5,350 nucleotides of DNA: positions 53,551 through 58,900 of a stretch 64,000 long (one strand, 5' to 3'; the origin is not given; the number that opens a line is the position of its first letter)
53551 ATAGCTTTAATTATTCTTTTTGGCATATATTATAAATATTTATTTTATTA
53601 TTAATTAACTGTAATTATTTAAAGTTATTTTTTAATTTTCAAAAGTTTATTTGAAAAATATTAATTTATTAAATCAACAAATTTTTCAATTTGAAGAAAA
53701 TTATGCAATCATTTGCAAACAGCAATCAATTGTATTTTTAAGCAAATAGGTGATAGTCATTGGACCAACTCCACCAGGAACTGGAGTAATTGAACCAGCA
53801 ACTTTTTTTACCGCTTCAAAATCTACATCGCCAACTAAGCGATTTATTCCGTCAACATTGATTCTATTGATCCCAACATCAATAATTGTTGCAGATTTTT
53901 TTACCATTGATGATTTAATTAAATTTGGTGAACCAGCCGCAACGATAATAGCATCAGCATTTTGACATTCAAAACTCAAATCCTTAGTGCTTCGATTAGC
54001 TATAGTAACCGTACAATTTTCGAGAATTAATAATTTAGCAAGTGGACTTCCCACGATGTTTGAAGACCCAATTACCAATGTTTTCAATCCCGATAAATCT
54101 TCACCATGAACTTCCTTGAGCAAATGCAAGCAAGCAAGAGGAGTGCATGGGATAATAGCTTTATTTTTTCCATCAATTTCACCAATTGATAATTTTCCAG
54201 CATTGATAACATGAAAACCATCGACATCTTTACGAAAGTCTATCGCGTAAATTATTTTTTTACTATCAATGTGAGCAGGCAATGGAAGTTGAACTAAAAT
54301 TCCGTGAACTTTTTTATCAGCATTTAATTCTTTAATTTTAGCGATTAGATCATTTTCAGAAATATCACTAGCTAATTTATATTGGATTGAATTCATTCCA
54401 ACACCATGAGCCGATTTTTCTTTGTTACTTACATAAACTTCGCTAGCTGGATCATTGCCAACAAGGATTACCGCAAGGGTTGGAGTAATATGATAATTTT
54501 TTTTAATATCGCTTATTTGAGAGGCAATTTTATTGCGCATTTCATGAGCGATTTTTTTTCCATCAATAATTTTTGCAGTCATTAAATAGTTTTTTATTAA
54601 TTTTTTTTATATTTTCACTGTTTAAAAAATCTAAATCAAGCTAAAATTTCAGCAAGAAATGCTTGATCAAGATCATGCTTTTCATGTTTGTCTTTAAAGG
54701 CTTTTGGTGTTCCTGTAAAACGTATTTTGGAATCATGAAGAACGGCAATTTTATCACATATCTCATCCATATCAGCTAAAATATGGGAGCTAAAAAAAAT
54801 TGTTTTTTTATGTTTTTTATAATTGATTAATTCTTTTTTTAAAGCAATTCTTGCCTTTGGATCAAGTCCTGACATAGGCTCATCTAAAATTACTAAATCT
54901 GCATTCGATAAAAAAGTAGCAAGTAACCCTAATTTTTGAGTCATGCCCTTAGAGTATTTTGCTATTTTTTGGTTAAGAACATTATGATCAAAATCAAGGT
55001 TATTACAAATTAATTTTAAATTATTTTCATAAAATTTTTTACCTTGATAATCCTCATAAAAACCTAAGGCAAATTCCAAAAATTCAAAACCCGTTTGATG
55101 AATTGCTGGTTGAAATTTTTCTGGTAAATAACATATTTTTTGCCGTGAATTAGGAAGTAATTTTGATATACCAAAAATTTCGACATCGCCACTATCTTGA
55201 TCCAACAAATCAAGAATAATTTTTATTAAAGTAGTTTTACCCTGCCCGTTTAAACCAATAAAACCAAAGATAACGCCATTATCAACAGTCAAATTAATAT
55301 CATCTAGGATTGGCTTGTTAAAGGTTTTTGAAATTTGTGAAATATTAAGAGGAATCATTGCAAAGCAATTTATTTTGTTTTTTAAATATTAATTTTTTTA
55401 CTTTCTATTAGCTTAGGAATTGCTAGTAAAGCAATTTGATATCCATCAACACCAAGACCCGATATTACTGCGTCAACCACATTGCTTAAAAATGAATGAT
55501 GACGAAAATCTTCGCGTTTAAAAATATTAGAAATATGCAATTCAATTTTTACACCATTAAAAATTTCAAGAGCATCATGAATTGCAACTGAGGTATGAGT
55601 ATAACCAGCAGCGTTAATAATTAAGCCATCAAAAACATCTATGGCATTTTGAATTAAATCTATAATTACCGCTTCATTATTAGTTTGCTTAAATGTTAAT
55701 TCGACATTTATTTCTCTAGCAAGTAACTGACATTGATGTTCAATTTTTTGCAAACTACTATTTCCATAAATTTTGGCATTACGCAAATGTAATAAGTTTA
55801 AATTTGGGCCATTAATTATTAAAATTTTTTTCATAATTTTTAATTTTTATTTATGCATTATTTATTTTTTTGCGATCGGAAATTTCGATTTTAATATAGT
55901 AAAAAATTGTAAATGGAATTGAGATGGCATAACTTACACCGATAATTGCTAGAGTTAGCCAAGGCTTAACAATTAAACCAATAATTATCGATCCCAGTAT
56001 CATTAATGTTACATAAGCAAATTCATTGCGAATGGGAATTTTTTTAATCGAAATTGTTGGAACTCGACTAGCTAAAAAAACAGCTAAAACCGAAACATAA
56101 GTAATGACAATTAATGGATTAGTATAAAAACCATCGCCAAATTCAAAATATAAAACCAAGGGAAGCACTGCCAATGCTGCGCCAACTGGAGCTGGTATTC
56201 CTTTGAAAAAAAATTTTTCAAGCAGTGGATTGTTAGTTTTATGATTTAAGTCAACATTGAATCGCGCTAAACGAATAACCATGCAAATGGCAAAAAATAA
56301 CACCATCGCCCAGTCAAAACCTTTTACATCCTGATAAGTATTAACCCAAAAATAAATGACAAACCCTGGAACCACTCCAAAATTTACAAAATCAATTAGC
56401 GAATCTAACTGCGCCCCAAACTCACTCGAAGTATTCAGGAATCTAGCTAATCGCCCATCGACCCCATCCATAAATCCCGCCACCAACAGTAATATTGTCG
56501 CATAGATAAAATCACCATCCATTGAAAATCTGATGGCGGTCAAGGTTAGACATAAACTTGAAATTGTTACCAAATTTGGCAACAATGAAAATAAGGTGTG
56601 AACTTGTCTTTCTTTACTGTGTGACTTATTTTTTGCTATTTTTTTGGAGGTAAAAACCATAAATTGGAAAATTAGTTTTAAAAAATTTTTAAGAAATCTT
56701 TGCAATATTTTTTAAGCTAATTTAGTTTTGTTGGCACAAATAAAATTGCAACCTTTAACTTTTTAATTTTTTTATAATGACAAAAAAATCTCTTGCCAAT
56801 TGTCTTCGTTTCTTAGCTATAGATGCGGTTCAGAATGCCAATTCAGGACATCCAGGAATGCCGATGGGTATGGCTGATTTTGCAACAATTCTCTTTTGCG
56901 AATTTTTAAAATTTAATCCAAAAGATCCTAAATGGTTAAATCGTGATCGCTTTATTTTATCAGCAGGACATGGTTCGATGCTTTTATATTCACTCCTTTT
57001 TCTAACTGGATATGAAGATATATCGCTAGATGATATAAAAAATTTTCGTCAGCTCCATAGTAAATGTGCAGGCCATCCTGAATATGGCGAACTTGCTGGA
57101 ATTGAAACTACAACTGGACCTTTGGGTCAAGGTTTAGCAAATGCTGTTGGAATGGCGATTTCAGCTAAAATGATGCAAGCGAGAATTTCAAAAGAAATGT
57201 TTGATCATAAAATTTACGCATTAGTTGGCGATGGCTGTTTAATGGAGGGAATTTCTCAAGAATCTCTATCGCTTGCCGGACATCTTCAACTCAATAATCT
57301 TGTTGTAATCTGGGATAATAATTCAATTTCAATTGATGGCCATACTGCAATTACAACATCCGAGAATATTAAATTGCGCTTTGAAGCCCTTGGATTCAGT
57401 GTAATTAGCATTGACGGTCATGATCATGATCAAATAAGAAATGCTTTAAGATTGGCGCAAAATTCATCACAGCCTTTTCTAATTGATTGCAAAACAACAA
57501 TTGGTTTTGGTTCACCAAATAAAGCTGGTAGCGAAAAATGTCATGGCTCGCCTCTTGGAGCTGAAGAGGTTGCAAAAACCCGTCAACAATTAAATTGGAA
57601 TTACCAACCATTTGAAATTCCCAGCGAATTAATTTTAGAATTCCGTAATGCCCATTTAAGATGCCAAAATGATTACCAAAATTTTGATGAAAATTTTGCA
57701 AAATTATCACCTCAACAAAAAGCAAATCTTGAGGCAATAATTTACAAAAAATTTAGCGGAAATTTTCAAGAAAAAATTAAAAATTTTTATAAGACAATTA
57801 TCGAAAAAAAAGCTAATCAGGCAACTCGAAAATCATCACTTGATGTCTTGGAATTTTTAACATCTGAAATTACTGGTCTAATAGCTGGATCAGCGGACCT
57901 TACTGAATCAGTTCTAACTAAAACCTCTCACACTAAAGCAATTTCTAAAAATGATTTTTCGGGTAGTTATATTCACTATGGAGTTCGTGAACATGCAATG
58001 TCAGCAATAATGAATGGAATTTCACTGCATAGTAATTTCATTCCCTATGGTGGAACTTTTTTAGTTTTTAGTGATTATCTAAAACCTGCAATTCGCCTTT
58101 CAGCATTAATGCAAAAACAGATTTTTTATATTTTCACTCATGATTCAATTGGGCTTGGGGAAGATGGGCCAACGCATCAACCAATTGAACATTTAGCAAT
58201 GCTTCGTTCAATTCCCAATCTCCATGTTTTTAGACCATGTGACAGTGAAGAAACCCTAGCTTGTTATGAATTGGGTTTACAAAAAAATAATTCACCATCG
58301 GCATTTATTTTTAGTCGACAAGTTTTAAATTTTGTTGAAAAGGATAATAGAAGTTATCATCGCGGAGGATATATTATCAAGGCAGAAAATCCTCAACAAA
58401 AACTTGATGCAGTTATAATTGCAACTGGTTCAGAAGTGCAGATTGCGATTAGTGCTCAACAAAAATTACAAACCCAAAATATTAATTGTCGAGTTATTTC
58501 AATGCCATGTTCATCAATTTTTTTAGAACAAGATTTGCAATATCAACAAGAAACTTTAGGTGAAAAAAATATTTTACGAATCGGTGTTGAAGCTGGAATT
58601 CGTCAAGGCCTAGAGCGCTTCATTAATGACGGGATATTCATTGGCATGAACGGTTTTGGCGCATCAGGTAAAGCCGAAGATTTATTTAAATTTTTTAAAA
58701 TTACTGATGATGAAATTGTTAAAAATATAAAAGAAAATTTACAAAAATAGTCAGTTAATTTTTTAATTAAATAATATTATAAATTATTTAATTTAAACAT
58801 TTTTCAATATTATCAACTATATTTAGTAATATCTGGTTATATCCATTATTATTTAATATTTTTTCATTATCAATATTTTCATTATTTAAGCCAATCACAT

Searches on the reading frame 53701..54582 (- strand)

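Call 55: search_protein_families(library=ncbifam, proteins=[window:53701-54582:-], max_evalue=0.00001)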
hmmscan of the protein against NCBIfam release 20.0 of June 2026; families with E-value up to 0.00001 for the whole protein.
window:53701-54582:- (293 aa): 30 families (the best 25 are shown)
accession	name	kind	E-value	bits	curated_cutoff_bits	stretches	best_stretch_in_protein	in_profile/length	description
NF010785.0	PRK14188.1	subfamily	1.4e-116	388.6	396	1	1-290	1-288/297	bifunctional methylenetetrahydrofolate dehydrogenase/methenyltetrahydrofolate cyclohydrolase FolD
NF010784.0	PRK14187.1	equivalog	1.8e-105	352.3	486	1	1-290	1-287/300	bifunctional methylenetetrahydrofolate dehydrogenase/methenyltetrahydrofolate cyclohydrolase FolD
NF010786.0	PRK14189.1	subfamily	2.1e-101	338.8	421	1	1-288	1-278/285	bifunctional methylenetetrahydrofolate dehydrogenase/methenyltetrahydrofolate cyclohydrolase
NF010787.0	PRK14191.1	equivalog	2.7e-98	328.6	423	1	4-287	2-276/285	bifunctional methylenetetrahydrofolate dehydrogenase/methenyltetrahydrofolate cyclohydrolase FolD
NF008058.0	PRK10792.1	equivalog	4e-98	327.9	355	1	1-290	1-281/285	bifunctional methylenetetrahydrofolate dehydrogenase/methenyltetrahydrofolate cyclohydrolase FolD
NF010790.0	PRK14194.1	equivalog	9.8e-97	323.8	508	1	1-286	2-280/301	bifunctional methylenetetrahydrofolate dehydrogenase/methenyltetrahydrofolate cyclohydrolase FolD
NF010776.0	PRK14179.1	equivalog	1.3e-94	316.6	445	1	3-291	2-281/284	bifunctional methylenetetrahydrofolate dehydrogenase/methenyltetrahydrofolate cyclohydrolase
NF010783.0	PRK14186.1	equivalog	4e-90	301.9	333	1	2-287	1-281/297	bifunctional methylenetetrahydrofolate dehydrogenase/methenyltetrahydrofolate cyclohydrolase FolD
NF010780.0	PRK14183.1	equivalog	2.4e-89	299.4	480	1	4-288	2-277/283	bifunctional 5,10-methylene-tetrahydrofolate dehydrogenase/ 5,10-methylene-tetrahydrofolate cyclohydrolase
NF010781.0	PRK14184.1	equivalog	5.4e-89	298.1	438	1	4-287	2-279/286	bifunctional 5,10-methylene-tetrahydrofolate dehydrogenase/ 5,10-methylene-tetrahydrofolate cyclohydrolase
NF010765.0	PRK14168.1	equivalog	5.9e-89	298.2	501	1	1-287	1-290/297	bifunctional methylenetetrahydrofolate dehydrogenase/methenyltetrahydrofolate cyclohydrolase FolD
NF010771.0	PRK14174.1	equivalog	1.9e-87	293.1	530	1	4-287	2-288/295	bifunctional 5,10-methylene-tetrahydrofolate dehydrogenase/ 5,10-methylene-tetrahydrofolate cyclohydrolase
NF010770.0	PRK14173.1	equivalog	2.6e-84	282.9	411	1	1-289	1-279/287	bifunctional 5,10-methylene-tetrahydrofolate dehydrogenase/ 5,10-methylene-tetrahydrofolate cyclohydrolase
NF010773.0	PRK14176.1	equivalog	2.7e-84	283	437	1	3-288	8-283/287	bifunctional 5,10-methylene-tetrahydrofolate dehydrogenase/ 5,10-methylene-tetrahydrofolate cyclohydrolase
NF010763.0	PRK14166.1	equivalog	1.8e-83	279.9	501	1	5-287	3-276/282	bifunctional 5,10-methylene-tetrahydrofolate dehydrogenase/ 5,10-methylene-tetrahydrofolate cyclohydrolase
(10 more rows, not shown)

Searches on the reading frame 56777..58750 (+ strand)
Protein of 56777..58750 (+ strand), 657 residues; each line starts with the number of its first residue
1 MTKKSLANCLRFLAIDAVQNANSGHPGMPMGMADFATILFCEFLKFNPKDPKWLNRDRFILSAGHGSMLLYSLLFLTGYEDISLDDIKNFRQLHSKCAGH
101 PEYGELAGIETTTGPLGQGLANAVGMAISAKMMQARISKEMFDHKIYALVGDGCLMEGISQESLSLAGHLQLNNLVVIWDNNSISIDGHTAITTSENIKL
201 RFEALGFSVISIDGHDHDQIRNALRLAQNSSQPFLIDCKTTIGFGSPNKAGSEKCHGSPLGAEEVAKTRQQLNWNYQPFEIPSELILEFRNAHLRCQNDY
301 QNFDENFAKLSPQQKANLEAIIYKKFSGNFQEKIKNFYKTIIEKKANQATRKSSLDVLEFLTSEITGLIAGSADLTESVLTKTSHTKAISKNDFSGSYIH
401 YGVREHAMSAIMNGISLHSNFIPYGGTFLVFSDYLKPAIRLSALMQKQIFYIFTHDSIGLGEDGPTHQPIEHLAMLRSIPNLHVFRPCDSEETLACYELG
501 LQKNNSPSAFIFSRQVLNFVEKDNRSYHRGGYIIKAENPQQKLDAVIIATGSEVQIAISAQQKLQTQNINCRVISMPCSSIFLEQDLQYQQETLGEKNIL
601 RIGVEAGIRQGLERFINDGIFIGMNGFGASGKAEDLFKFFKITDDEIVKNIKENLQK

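Call 55: search_protein_families(library=ncbifam, proteins=[window:56777-58750:+], max_evalue=0.00001)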
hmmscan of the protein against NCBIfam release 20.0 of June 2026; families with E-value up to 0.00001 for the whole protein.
window:56777-58750:+ (657 aa): 11 families
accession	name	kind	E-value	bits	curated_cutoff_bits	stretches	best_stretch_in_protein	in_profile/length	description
TIGR00232.1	tktlase_bact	equivalog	3.9e-246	818.5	682.25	1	5-653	2-651/654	transketolase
NF004558.0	PRK05899.2-4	equivalog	5.9e-192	639.5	788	1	6-654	6-649/651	transketolase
NF004559.0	PRK05899.2-5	equivalog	1.5e-85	287.7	488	1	4-656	19-625/627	transketolase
NF004556.0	PRK05899.2-2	equivalog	8e-75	252.3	575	1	11-655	25-638/639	transketolase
TIGR00204.1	dxs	equivalog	4.5e-29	101.4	465.95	2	453-576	407-528/616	1-deoxy-D-xylulose-5-phosphate synthase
NF003933.0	PRK05444.2-2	equivalog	4.9e-20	71.6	395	1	54-579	66-519/606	1-deoxy-D-xylulose-5-phosphate synthase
NF008968.0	PRK12315.1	subfamily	8e-16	57.4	510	2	462-652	385-578/582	1-deoxy-D-xylulose-5-phosphate synthase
TIGR00759.1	aceE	equivalog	4.3e-11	41.5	859.9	1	7-190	79-265/885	pyruvate dehydrogenase (acetyl-transferring), homodimeric type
TIGR03181.1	PDH_E1_alph_x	equivalog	1.5e-10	40.5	411.35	1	112-240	120-245/341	pyruvate dehydrogenase (acetyl-transferring) E1 component subunit alpha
TIGR03186.1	AKGDH_not_PDH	exception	8.4e-07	27.6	1408.3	1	6-212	78-289/889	alpha-ketoglutarate dehydrogenase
TIGR03182.1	PDH_E1_alph_y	equivalog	1.8e-06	27.1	393.85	1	116-240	112-233/315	pyruvate dehydrogenase (acetyl-transferring) E1 component subunit alpha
